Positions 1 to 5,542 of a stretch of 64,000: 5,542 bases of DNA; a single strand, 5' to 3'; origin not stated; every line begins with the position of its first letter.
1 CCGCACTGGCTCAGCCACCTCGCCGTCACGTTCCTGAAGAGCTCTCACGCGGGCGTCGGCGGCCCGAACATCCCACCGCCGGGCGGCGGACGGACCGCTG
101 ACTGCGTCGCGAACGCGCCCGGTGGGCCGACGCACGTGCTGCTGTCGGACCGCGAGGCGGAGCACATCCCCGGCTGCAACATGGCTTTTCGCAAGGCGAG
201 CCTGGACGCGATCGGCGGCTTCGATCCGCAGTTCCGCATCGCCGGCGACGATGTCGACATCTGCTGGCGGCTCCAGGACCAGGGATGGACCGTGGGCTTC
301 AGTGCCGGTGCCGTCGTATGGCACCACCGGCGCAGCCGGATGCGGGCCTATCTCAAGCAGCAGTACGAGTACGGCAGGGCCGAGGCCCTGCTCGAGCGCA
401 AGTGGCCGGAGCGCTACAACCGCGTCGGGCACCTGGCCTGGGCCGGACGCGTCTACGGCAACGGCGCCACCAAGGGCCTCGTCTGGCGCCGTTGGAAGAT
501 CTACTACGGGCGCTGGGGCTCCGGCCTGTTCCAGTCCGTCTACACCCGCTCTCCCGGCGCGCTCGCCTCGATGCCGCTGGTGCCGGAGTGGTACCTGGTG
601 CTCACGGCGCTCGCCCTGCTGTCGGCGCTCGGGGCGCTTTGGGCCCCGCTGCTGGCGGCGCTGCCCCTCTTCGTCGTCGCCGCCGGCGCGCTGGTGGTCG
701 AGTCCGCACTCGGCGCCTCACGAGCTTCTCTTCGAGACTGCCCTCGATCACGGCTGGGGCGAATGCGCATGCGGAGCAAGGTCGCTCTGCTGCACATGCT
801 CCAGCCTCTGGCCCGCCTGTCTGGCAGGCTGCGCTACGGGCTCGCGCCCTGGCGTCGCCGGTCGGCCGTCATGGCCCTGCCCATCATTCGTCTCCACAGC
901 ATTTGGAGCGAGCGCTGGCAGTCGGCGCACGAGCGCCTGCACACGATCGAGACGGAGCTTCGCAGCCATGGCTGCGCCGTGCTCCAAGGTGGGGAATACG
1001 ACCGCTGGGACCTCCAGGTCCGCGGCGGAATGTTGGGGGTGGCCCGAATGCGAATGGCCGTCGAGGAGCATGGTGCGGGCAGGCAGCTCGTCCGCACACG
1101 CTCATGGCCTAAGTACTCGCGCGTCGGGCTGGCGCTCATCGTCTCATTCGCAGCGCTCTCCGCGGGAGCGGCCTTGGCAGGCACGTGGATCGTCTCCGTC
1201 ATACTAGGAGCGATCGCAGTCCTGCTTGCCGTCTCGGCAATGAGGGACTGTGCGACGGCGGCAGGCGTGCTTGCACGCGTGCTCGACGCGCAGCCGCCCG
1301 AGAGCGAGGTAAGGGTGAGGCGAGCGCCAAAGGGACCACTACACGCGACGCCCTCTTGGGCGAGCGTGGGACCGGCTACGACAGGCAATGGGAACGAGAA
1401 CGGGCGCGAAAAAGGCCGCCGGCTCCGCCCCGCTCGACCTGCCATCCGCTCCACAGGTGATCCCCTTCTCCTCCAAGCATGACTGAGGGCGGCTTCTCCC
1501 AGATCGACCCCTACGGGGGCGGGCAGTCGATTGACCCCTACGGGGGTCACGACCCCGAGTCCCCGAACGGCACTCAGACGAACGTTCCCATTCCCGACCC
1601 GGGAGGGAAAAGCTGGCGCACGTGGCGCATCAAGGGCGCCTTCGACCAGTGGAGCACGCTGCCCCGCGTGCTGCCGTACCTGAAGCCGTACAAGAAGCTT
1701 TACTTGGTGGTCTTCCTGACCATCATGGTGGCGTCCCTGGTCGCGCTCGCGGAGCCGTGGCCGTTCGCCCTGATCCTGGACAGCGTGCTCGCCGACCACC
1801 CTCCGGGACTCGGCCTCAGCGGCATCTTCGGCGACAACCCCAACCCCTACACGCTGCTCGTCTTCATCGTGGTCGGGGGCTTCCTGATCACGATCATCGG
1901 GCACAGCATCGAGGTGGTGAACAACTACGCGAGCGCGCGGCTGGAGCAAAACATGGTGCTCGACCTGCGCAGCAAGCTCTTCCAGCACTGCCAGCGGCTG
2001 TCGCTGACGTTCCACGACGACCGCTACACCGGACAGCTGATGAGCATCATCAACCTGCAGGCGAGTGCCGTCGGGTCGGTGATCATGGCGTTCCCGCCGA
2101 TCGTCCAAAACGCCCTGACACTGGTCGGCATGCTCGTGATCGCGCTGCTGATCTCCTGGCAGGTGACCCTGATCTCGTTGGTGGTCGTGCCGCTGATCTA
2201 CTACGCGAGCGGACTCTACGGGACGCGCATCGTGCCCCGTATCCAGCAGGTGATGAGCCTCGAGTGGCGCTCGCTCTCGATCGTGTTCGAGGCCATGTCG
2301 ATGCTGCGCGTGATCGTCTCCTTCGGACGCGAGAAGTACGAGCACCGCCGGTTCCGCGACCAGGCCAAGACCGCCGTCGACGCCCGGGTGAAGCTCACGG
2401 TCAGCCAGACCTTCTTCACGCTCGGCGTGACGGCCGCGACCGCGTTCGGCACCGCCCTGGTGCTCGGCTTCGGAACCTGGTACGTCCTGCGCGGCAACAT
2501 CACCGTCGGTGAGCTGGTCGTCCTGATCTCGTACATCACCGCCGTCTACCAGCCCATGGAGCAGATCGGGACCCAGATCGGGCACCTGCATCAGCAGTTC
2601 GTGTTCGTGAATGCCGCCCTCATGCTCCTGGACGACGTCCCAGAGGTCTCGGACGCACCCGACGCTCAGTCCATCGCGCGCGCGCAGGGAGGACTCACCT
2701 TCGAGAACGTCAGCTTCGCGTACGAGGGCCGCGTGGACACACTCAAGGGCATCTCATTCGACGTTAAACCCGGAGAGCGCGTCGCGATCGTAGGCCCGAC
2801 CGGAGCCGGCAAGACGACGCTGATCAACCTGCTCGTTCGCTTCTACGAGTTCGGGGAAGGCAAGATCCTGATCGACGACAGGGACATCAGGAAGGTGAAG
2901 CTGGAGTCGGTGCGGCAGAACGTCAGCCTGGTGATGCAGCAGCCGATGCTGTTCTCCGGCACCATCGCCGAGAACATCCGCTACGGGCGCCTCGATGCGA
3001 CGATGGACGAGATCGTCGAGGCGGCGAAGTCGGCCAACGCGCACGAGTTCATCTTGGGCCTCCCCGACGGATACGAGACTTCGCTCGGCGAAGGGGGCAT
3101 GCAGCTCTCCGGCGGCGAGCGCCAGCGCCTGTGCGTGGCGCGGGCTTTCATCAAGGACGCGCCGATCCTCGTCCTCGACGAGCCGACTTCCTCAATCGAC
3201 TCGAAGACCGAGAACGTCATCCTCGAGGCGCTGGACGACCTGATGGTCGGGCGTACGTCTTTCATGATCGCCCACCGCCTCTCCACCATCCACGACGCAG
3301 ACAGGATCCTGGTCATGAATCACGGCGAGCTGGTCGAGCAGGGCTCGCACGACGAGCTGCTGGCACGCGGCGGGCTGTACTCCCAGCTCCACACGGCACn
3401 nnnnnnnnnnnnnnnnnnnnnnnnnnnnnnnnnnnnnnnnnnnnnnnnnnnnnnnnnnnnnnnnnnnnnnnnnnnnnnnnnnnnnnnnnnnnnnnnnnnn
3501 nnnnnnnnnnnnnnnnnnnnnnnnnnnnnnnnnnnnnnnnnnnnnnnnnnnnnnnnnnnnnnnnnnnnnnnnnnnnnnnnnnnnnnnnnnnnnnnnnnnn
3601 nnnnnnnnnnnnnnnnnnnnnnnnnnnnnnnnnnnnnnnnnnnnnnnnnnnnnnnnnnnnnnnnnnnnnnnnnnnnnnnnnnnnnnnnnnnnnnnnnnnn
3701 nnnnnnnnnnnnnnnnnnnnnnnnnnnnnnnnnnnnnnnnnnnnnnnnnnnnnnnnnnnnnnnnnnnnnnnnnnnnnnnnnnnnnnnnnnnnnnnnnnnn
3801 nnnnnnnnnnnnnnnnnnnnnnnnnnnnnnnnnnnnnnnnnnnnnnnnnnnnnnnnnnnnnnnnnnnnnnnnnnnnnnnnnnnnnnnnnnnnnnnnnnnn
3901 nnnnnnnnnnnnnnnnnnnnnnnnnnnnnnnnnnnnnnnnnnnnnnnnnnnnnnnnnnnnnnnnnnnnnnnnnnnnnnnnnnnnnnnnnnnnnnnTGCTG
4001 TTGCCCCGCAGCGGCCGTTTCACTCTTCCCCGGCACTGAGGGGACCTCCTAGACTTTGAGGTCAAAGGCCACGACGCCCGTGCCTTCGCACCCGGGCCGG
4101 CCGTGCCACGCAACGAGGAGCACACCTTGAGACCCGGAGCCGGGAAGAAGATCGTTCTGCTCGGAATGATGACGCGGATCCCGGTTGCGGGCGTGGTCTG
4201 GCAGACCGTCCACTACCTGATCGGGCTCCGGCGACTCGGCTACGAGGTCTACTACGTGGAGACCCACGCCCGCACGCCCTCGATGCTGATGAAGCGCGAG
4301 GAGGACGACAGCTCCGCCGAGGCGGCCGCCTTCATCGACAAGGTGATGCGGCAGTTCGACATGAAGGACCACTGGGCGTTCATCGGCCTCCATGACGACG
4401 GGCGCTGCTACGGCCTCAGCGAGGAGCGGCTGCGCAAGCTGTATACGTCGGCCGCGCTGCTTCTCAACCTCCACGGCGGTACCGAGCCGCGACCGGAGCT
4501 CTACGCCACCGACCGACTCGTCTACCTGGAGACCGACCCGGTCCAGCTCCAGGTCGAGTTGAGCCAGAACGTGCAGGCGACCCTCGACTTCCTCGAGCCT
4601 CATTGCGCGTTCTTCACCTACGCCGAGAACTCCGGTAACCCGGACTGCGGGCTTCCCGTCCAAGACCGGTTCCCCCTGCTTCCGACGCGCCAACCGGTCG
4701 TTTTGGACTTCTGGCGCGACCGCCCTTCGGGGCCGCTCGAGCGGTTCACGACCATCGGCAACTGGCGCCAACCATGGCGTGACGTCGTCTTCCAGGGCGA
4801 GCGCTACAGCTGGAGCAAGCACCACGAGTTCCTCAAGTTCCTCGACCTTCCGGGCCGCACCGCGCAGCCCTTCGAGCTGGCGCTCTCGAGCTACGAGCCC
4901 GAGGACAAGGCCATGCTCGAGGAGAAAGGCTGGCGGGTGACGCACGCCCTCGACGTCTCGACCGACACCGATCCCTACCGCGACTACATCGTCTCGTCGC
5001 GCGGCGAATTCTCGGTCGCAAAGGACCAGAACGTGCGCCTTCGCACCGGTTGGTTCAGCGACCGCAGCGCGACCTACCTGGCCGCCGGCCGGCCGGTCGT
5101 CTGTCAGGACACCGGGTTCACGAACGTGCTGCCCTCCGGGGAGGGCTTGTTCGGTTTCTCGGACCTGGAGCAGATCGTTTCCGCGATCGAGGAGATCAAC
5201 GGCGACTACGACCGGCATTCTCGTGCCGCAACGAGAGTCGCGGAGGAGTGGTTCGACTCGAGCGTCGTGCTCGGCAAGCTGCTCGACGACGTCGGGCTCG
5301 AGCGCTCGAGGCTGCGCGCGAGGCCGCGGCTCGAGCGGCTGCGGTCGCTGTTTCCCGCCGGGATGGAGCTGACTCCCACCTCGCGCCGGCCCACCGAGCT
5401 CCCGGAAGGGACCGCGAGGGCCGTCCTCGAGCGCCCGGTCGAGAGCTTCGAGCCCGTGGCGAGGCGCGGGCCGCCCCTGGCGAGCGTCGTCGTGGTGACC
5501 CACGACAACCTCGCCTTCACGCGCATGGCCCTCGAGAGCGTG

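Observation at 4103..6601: Rosetta-stone fusion linking three of the locus's recurrent modules in one 832-aa protein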

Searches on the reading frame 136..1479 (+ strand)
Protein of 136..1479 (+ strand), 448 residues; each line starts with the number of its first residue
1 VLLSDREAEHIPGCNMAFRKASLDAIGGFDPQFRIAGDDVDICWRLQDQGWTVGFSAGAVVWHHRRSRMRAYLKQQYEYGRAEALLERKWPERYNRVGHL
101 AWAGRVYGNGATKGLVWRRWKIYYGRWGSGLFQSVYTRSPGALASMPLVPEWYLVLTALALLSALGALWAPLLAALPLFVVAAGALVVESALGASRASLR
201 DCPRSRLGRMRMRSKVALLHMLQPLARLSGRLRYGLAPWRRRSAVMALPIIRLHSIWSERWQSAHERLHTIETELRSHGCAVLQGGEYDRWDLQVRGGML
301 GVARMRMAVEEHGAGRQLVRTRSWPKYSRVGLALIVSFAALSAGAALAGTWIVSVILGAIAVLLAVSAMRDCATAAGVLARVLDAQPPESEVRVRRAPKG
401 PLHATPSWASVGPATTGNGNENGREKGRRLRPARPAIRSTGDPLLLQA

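Call 5: search_protein_families(library=pfam, proteins=[window:136-1479:+], max_evalue=0.01)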
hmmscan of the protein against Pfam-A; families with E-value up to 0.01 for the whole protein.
window:136-1479:+ (448 aa): 4 families
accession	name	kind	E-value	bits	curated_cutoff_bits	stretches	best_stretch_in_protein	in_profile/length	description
PF13632.12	Glyco_trans_2_3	-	4.8e-09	36.7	27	1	11-180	72-196/198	Glycosyl transferase family group 2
PF13641.12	Glyco_tranf_2_3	-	1.7e-08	35.2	27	1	13-76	161-224/230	Glycosyltransferase like family 2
PF13506.12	Glyco_transf_21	-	2.9e-05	24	21.7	1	10-76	101-169/174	Glycosyl transferase family 21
PF02709.20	Glyco_transf_7C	-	0.0013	18.8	23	1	7-54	15-63/78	N-terminal domain of galactosyltransferase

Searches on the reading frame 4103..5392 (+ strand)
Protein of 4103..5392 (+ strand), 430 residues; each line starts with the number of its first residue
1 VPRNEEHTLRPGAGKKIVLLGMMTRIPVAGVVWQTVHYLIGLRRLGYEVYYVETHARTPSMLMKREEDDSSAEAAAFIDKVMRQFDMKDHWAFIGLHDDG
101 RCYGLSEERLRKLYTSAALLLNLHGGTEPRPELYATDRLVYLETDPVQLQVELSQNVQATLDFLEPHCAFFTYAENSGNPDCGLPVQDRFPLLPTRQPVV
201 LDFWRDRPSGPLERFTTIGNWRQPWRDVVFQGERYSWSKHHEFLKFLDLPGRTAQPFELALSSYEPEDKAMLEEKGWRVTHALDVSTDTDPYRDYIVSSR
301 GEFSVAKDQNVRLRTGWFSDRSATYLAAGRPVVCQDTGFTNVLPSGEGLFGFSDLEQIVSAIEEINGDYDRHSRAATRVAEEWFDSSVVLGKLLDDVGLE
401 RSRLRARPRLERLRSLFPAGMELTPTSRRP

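Call 13: search_solved_structures(query=window:4103-5392:+, max_evalue=1)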
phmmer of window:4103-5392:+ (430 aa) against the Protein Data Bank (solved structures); distinct sequences matched with E-value up to 1: 0.

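Call 22: predict_structure(alignment_id=A1)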
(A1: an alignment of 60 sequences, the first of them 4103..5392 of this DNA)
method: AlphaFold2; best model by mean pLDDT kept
length: 430 residues; sequences in the alignment: 60
mean_pLDDT: 88.4   pTM: 0.87
mean pLDDT of the five models: 88.4, 87.5, 87.2, 86.9, 86.6
residues with pLDDT >= 90: 290; 70-90: 92; 50-70: 35; < 50: 13
segments of 3 or more residues with pLDDT < 50: 1-8
pLDDT, mean of each block of 10 residues (from residue 1): 45 83 67 95 97 71 66 89 96 85 94 94 84 87 93 93 93 95 92 96 88 92 82 91 95 97 91 97 89 95 96 97 98 98 97 98 98 98 98 90 55 75 68
secondary structure, 60 per line:
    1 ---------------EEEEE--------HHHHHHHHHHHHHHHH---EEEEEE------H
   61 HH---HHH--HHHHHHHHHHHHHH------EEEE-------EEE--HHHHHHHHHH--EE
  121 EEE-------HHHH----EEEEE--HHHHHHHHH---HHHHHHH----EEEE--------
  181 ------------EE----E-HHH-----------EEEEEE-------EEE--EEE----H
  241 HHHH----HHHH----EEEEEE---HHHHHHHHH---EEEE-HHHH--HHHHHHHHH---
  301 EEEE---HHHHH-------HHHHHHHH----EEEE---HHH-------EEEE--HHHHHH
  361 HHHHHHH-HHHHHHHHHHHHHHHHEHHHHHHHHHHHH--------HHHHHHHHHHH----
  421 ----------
elements in order: E16-20 H29-44 E48-53 H71-84 E91-94 E102-104 H107-116 E119-123 H131-134 E139-143 H146-154 H158-164 E169-172 E215-220 E228-230 E233-235 H240-244 H249-252 E257-262 H266-274 E278-281 H283-286 H289-297 E301-304 H308-312 H320-327 E332-335 E349-352 H355-367 H369-384 H386-397 H406-416
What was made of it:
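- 4148..5296 (+): N-module (residues ~16-398): GT-B-fold domain of an undescribed family. AlphaFold2 mean pLDDT 88.4 (call 22).
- On GT-B fold glycosyltransferases: pLDDT 88.4 (call 22).
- Closest known: GT4-type retaining GT-B enzymes: ManT of the methylmannose polysaccharide pathway. Same: Two Rossmann-like halves with a C-terminal crossing helix (call 22).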

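Call 26: fold_search(model_id=the predicted structure, library=pdb)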
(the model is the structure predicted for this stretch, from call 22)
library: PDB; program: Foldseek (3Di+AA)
matches with E <= 10: 1452; with E <= 0.001: 192
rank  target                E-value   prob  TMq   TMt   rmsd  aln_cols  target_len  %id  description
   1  7qsg_A                1.3e-10  1.00  0.53  0.59   8.6       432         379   13  Methylmannose polysaccharide mannosyltransferase from M. hassiacum (released 2023-01-25)
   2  7fga_A                1.9e-10  1.00  0.57  0.69   5.6       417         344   10  Alpha-1,2-glucosyltransferase_UDP_sucrose_tll1591 (released 2022-06-01)
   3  2gej                  1.0e-09  1.00  0.55  0.64   6.2       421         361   14  Crystal Structure of phosphatidylinositol mannosyltransferase (PimA) from Mycobacterium smegmatis in complex with GDP-Ma (released 2007-04-03)
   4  4n9w                  1.9e-09  1.00  0.50  0.58   7.3       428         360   13  Crystal structure of phosphatidyl mannosyltransferase PimA (released 2014-11-12)
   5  5zer_A                2.6e-09  1.00  0.51  0.60   7.4       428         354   13  UDP Glucose alpha tetrahydrobiopterin glycosyltransferase from Synechococcus species PCC 7942 - BH2 complex form (released 2019-03-06)
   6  3c48_B                9.3e-09  1.00  0.36  0.39  13.4       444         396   11  Structure of the retaining glycosyltransferase MshA: The first step in mycothiol biosynthesis. Organism: Corynebacteri (released 2008-03-25)
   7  1ya6_B                1.0e-08  1.00  0.51  0.57   6.7       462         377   12  alpha-glucosyltransferase in complex with UDP and a 13-mer DNA containing a central A:G mismatch (released 2005-08-30)
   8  1y6f_A                1.2e-08  1.00  0.51  0.55   7.5       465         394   11  alpha-glucosyltransferase in complex with UDP-glucose and DNA containing an abasic site (released 2005-08-30)
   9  5ze7_A                1.4e-08  1.00  0.51  0.61   7.8       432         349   11  UDP Glucose alpha tetrahydrobiopterin glycosyltransferase from Synechococcus species PCC 7942 - apo form (released 2019-03-06)
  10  1xv5                  1.6e-08  1.00  0.52  0.56   7.8       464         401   11  alpha-glucosyltransferase (AGT) in complex with UDP (released 2005-08-30)
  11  4xsu_B                1.7e-08  1.00  0.52  0.60   6.4       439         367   11  Crystal structure of Anabaena Alr3699/HepE in complex with UDP and glucose (released 2016-01-13)
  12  1y8z_A                1.8e-08  1.00  0.50  0.55   6.7       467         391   11  alpha-glucosyltransferase in complex with UDP and a 13-mer DNA containing a HMU base at 1.9 A resolution (released 2005-08-30)
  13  6tvp_B                2.2e-08  1.00  0.49  0.53   8.3       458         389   12  Structure of Mycobacterium smegmatis alpha-maltose-1-phosphate synthase GlgM (released 2020-04-22)
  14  2p6p_A                2.4e-08  1.00  0.34  0.37  12.4       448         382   10  X-ray crystal structure of C-C bond-forming dTDP-D-Olivose-transferase UrdGT2 (released 2007-08-07)
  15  5zer_B                3.8e-08  1.00  0.50  0.60   7.2       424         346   12  UDP Glucose alpha tetrahydrobiopterin glycosyltransferase from Synechococcus species PCC 7942 - BH2 complex form (released 2019-03-06)
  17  7qsg_B                5.7e-08  1.00  0.42  0.57   9.1       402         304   13  Methylmannose polysaccharide mannosyltransferase from M. hassiacum (released 2023-01-25)
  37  1v4v_A                3.3e-07  1.00  0.44  0.49   8.0       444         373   11  Crystal Structure Of UDP-N-Acetylglucosamine 2-Epimerase From Thermus Thermophilus HB8 (released 2003-12-02)
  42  1f6d_A                4.1e-07  1.00  0.48  0.53   8.0       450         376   10  THE STRUCTURE OF UDP-N-ACETYLGLUCOSAMINE 2-EPIMERASE FROM E. COLI. (released 2000-12-13)
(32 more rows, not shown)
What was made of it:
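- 4148..5296 (+): Foldseek against the PDB gives probability 1.0 to GT4-type GT-B enzymes (7qsg ManT, 7fga, PimA 2gej) at 10-14% identity (call 26).
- On GT-B fold glycosyltransferases: 192 PDB matches at E<=1e-3; the top 50 listed are almost all GT-B glycosyltransferases (call 26).
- Closest known: GT4-type retaining GT-B enzymes: ManT of the methylmannose polysaccharide pathway. Same: Best structural matches to the N-module (Foldseek E 1e-10 to 1e-9, probability 1.0, TM ~0.5-0.6) (call 26).
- GT-B fold of the N-module: calls 22, 26. Foldseek also retrieves UDP-GlcNAc 2-epimerases (1v4v, 1f6d) among significant hits (call 26). The best and most numerous fold matches are glycosyltransferases (call 26).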

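Call 34: search_protein_families(library=pfam, proteins=[window:4103-5392:+], max_evalue=10)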
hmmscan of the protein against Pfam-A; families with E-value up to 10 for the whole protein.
window:4103-5392:+ (430 aa): 0 families

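Call 62: search_solved_structures(query=A6, max_evalue=10, show_alignments=2)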
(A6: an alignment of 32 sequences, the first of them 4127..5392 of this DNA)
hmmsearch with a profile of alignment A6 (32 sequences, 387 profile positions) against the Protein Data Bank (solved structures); distinct sequences matched with E-value up to 10: 5.
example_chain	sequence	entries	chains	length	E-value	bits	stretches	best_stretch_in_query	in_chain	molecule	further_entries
9x5i_A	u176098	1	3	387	0.35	12.9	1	246-289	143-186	DELLA protein 1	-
2f9f_A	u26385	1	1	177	0.54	12.3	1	308-360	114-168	first mannosyl transferase (wbaZ-1)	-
5i2u_A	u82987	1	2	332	0.62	12.1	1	293-329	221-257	Cellulase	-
9x5f_A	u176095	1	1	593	0.67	12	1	246-289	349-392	DELLA protein 1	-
9x5g_A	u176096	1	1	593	1.4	11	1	246-289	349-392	DELLA protein 1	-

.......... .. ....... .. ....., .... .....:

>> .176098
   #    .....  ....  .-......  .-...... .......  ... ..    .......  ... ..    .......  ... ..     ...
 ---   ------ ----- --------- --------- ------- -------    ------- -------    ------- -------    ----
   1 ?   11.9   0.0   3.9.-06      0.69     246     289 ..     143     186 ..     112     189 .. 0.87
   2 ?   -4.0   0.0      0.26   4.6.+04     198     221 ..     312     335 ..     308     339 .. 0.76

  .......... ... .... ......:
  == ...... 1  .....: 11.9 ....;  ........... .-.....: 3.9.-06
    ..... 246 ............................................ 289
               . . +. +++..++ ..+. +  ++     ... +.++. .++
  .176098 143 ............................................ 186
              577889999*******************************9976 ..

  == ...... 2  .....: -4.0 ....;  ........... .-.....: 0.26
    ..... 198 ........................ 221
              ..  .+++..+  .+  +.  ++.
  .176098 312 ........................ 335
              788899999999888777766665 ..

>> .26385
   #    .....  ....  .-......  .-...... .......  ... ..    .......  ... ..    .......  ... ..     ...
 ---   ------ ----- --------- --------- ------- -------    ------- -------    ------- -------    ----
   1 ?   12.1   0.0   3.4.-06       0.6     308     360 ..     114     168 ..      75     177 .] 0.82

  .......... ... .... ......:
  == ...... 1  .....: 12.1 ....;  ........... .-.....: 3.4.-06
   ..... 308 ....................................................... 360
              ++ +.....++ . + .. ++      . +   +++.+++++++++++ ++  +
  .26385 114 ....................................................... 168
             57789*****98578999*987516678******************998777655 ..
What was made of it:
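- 4148..5296 (+): No PDB sequence hit (calls 13, 62).
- Tried and rejected: Sequence searches of the N-module against PDB sequences, as a single sequence and as a profile, found nothing (calls 13, 62).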

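Call 74: find_related_loci(query=window:4127-5308:+, collection=metagenome_contigs, flank=5000)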
Query window:4127-5308:+ (394 aa) in metagenome_contigs; peptide patterns used: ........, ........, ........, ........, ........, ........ (x = any residue, [..] = any of these).
456 stretches matched a pattern; 406 encode a relative of the query (tblastn E <= 1e-3); the best 80 are kept; 80 distinct loci.
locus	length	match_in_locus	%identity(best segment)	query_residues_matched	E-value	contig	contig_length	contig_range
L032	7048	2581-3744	74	4-392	0e+0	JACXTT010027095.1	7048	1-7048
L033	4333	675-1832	72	7-392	0e+0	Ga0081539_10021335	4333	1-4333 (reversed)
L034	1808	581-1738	68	7-391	0e+0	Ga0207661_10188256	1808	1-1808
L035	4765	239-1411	68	7-391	0e+0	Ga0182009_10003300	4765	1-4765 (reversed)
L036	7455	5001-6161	67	8-394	1e-180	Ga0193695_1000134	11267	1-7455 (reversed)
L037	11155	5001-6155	66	7-391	4e-180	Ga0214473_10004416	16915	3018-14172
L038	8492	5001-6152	68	8-391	7e-180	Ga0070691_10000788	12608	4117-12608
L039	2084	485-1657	69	7-391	0e+0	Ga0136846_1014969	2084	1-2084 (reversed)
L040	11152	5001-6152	68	8-391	9e-179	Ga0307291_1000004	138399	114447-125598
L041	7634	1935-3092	69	8-393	4e-179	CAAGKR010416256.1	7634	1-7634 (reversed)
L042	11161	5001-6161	66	8-394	4e-178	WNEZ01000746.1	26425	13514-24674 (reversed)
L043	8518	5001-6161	66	8-394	2e-177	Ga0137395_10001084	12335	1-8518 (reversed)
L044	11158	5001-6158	67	4-389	6e-176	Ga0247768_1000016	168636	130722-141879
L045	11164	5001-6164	66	4-391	4e-176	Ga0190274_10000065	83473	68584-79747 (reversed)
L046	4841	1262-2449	64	1-394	2e-180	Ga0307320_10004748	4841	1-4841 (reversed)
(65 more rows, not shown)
